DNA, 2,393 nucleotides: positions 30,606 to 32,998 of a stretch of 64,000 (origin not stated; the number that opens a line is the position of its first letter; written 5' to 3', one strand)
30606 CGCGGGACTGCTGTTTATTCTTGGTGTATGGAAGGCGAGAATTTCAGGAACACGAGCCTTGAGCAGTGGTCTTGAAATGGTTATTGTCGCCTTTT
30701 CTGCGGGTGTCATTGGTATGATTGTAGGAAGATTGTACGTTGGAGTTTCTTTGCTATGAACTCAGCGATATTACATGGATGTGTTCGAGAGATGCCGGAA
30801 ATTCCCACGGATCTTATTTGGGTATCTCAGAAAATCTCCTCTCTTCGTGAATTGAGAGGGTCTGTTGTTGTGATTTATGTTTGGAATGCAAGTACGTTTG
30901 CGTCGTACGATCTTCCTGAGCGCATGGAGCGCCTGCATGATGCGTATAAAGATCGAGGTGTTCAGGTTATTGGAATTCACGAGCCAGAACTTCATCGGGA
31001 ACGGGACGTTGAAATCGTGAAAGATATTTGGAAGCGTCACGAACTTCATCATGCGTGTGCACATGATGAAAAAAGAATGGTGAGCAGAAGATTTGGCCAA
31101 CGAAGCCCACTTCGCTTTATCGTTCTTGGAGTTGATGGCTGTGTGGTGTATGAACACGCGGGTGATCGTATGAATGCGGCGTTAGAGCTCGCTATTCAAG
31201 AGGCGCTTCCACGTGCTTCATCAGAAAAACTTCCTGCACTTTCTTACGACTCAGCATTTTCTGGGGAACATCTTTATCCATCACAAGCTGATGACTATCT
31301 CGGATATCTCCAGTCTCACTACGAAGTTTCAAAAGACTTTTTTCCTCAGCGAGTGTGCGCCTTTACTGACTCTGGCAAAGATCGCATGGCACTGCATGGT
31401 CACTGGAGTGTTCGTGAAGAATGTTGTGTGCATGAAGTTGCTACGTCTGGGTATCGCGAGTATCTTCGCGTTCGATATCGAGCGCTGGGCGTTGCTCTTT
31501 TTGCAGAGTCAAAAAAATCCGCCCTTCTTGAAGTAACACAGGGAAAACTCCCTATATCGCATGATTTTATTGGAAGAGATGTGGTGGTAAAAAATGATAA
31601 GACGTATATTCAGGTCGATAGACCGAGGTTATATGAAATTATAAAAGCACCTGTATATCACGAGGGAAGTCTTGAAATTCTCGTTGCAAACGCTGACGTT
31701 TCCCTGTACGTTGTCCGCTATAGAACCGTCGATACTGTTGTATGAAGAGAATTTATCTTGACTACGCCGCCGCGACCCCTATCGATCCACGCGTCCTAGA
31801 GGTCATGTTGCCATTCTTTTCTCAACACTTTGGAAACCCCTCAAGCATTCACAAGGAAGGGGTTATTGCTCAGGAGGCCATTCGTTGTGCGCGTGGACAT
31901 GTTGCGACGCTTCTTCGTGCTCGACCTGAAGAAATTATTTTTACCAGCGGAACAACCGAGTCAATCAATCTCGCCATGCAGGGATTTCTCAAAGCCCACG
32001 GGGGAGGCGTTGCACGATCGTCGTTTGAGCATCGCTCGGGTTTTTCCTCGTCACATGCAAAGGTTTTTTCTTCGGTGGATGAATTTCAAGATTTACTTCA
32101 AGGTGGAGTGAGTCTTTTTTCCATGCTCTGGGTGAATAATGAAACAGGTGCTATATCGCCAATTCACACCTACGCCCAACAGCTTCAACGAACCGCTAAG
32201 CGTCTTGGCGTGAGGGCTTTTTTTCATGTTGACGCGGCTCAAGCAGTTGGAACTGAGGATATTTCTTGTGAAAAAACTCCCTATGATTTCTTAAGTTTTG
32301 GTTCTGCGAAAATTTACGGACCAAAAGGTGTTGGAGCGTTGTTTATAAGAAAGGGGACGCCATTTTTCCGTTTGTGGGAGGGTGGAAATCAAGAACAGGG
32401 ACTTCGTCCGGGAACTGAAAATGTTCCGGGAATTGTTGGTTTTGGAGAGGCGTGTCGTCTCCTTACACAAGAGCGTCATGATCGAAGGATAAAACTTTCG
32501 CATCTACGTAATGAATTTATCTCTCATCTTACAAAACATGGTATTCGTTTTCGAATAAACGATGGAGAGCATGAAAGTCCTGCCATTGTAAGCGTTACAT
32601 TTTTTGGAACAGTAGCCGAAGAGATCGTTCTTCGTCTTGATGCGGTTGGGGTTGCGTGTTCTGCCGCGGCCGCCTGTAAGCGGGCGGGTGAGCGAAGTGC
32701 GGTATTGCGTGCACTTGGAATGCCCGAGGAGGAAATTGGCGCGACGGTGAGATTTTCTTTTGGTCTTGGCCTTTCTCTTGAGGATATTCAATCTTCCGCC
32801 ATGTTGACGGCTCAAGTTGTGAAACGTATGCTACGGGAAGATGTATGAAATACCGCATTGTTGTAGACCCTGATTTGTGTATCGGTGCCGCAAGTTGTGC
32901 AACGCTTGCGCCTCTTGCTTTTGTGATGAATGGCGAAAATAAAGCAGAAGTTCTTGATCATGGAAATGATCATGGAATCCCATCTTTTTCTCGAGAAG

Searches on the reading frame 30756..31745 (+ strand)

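Call 44: search_protein_families(library=pfam, max_evalue=0.001, proteins=[window:30756-31745:+])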
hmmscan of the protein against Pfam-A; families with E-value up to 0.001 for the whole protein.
window:30756-31745:+ (329 aa): 3 families
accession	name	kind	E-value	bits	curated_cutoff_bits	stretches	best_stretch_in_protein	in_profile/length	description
PF17991.7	Thioredoxin_10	-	1.3e-09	39.1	27.1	1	180-319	4-138/142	Thioredoxin like C-terminal domain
PF00578.27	AhpC-TSA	-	7.6e-08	32.8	26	1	26-116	16-101/124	AhpC/TSA family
PF08534.16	Redoxin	-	6.8e-07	29.6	26.6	1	29-138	22-136/148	Redoxin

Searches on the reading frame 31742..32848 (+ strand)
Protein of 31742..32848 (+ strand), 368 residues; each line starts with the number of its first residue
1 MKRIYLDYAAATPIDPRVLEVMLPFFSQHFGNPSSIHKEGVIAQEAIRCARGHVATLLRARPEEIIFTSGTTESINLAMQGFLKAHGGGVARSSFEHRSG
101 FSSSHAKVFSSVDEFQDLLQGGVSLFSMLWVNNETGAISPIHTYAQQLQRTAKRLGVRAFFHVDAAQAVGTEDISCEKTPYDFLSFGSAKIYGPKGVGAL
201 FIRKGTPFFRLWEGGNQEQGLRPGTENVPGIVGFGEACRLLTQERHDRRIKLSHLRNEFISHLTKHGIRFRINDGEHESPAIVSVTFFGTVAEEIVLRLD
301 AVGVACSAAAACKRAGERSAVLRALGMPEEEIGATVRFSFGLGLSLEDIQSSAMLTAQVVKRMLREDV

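Call 44: search_protein_families(library=pfam, max_evalue=0.001, proteins=[window:31742-32848:+])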
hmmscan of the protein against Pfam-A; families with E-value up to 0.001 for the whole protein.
window:31742-32848:+ (368 aa): 1 family
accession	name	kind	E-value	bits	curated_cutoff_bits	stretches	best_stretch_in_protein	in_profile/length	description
PF00266.25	Aminotran_5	-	4e-50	171.3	21.5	1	4-350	1-369/371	Aminotransferase class-V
